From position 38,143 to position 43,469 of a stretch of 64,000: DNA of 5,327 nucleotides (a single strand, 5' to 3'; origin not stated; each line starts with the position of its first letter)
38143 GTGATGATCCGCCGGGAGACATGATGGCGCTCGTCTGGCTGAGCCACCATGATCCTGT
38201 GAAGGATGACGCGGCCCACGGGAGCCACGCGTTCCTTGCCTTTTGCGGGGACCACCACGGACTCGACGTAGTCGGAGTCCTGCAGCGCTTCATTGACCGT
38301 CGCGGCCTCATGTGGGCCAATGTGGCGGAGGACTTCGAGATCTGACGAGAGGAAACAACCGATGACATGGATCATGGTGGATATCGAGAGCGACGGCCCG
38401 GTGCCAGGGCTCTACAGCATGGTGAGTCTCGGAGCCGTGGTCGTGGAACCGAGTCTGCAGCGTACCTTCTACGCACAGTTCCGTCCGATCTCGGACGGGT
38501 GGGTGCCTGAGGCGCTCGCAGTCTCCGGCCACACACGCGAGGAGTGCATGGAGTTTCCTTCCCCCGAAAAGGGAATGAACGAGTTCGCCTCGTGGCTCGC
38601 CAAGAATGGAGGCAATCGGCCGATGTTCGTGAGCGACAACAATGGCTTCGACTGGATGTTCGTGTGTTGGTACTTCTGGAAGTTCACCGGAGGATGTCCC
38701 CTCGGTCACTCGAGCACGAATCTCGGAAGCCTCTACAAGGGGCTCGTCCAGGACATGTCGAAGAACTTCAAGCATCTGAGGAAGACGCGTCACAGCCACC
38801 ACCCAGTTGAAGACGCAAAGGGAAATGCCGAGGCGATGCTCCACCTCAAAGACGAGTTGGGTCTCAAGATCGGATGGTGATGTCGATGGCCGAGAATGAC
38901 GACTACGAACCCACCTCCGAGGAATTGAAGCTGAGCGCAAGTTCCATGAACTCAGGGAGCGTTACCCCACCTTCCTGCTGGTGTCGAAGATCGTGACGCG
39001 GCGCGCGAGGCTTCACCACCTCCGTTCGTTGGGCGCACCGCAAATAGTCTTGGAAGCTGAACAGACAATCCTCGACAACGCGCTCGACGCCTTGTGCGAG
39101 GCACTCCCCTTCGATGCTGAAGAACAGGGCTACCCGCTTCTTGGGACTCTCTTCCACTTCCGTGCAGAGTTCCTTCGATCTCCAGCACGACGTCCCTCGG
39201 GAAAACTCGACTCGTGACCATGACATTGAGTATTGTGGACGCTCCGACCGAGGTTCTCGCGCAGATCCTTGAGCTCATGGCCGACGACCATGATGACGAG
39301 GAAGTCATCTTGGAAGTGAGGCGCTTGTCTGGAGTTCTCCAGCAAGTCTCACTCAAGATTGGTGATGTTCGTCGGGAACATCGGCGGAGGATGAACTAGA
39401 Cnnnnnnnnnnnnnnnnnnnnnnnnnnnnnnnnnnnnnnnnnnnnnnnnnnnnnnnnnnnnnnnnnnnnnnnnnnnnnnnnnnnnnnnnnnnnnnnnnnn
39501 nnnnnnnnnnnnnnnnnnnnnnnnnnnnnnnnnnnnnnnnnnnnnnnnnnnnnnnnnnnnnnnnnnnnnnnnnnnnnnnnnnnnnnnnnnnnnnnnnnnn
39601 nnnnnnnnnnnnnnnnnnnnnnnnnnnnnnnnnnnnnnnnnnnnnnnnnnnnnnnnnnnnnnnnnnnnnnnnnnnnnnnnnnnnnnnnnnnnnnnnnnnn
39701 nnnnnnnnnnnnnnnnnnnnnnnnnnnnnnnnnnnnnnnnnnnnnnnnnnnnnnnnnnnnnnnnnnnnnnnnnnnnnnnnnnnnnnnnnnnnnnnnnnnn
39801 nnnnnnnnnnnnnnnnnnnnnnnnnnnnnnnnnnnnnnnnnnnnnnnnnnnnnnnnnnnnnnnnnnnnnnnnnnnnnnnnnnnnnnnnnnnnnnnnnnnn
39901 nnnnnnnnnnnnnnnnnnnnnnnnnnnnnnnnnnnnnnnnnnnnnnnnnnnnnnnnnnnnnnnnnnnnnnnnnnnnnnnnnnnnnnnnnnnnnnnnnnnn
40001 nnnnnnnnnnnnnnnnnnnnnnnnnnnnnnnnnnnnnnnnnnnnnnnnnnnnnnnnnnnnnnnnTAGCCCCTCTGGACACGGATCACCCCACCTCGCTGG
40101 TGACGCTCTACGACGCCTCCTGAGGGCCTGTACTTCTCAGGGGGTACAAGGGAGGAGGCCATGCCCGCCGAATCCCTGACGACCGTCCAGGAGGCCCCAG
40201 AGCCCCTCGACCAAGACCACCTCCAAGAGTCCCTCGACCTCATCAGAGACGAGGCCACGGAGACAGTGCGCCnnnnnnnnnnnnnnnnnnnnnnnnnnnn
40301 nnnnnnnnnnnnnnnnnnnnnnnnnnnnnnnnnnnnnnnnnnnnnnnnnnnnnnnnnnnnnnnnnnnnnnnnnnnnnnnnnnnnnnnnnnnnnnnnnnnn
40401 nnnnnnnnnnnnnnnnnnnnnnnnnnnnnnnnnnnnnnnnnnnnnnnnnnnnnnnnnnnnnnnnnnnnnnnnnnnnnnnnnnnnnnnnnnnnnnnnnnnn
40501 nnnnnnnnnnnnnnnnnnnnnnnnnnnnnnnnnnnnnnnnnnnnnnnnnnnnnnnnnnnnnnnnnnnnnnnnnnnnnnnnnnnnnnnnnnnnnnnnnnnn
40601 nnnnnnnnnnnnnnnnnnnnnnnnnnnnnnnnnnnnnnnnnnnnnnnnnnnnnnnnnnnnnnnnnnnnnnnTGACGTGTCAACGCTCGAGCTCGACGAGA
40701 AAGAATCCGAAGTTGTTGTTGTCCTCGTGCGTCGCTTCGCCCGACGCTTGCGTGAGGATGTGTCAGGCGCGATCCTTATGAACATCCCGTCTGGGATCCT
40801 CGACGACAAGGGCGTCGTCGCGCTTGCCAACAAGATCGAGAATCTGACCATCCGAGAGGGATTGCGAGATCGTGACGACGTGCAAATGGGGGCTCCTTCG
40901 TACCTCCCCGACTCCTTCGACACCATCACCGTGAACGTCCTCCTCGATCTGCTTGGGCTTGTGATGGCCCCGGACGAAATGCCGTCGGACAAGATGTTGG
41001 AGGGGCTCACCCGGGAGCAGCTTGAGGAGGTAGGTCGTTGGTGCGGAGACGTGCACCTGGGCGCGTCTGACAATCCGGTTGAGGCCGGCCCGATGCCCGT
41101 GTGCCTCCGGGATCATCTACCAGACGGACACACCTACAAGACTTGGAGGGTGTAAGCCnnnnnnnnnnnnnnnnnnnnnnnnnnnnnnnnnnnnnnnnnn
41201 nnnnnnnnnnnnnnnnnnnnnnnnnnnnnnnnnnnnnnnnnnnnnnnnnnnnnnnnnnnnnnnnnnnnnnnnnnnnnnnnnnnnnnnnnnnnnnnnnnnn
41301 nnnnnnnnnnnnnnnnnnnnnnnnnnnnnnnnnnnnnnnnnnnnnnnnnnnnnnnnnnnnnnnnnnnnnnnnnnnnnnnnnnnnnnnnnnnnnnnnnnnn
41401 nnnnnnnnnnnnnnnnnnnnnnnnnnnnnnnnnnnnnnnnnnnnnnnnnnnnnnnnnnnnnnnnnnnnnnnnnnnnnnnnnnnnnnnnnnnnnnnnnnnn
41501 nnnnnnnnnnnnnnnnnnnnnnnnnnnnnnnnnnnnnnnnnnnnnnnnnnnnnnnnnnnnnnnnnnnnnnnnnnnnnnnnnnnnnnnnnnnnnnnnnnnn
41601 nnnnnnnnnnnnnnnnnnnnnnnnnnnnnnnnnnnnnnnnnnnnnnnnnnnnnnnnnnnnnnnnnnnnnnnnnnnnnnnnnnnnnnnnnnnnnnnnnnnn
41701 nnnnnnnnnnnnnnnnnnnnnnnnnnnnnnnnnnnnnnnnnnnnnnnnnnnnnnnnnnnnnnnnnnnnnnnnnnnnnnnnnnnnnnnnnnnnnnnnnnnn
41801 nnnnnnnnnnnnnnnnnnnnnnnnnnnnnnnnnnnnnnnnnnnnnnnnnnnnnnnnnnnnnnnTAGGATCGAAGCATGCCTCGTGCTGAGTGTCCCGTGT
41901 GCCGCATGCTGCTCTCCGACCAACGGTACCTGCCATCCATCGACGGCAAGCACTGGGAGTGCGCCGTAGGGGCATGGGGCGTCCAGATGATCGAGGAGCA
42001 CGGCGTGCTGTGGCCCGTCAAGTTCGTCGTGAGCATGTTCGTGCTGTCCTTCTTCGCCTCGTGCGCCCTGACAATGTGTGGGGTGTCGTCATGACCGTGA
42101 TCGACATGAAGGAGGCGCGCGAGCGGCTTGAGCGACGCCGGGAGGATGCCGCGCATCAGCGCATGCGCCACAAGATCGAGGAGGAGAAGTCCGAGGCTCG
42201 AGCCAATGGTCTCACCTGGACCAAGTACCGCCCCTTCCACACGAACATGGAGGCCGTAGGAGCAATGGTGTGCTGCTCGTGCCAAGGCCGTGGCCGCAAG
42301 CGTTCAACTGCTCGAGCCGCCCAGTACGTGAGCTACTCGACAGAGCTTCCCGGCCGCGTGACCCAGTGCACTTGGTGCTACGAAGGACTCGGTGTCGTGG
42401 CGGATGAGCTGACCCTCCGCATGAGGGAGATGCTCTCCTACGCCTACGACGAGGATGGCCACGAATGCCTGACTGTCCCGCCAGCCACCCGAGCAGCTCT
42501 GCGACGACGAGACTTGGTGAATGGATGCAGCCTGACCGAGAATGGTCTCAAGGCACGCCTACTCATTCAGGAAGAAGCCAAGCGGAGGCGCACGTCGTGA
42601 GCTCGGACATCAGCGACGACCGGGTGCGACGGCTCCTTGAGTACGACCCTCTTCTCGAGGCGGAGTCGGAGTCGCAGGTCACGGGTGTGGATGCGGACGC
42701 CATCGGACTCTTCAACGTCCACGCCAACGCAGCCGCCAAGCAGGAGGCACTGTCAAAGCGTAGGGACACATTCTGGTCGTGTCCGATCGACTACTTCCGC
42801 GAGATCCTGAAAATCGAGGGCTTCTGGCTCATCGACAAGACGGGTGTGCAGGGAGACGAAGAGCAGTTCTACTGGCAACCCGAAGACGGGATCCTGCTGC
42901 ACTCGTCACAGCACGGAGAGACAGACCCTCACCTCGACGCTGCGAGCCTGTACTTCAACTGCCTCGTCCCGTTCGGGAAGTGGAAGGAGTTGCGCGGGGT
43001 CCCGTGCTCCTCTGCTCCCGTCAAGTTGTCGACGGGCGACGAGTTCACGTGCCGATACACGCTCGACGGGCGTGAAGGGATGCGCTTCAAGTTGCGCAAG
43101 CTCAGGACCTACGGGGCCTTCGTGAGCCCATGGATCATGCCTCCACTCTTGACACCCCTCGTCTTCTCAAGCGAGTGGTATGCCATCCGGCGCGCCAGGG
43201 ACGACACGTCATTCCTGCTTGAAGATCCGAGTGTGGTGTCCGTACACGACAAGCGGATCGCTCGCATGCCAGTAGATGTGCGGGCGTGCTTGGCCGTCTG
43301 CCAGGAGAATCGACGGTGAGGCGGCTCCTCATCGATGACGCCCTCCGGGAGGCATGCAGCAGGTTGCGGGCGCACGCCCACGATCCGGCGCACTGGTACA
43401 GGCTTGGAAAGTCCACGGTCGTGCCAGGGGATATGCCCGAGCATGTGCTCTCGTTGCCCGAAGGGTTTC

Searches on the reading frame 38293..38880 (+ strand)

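Call 79: search_protein_families(library=pfam, proteins=[window:38293-38880:+], max_evalue=0.001)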
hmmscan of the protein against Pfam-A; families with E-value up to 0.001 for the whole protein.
window:38293-38880:+ (195 aa): 2 families
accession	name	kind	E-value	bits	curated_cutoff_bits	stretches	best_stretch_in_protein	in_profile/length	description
PF16473.11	Rv2179c-like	-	6.7e-05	23.1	27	1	27-182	3-173/177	3'-5' exoribonuclease Rv2179c-like domain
PF00929.31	RNase_T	-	0.00016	22.7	24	1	28-178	2-160/164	Exonuclease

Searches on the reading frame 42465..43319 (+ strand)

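Call 11: search_protein_families(library=phrogs, proteins=[window:42465-43319:+], max_evalue=0.001)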
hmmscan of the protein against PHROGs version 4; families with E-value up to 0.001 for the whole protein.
window:42465-43319:+ (284 aa): 1 family
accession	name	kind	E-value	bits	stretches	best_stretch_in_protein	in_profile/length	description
phrog_36907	-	unknown function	0.00032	21.1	1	56-242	9-197/224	-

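Call 12: search_protein_families(library=pfam, proteins=[window:42465-43319:+], max_evalue=0.001)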
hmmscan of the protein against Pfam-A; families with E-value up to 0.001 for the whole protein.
window:42465-43319:+ (284 aa): 0 families
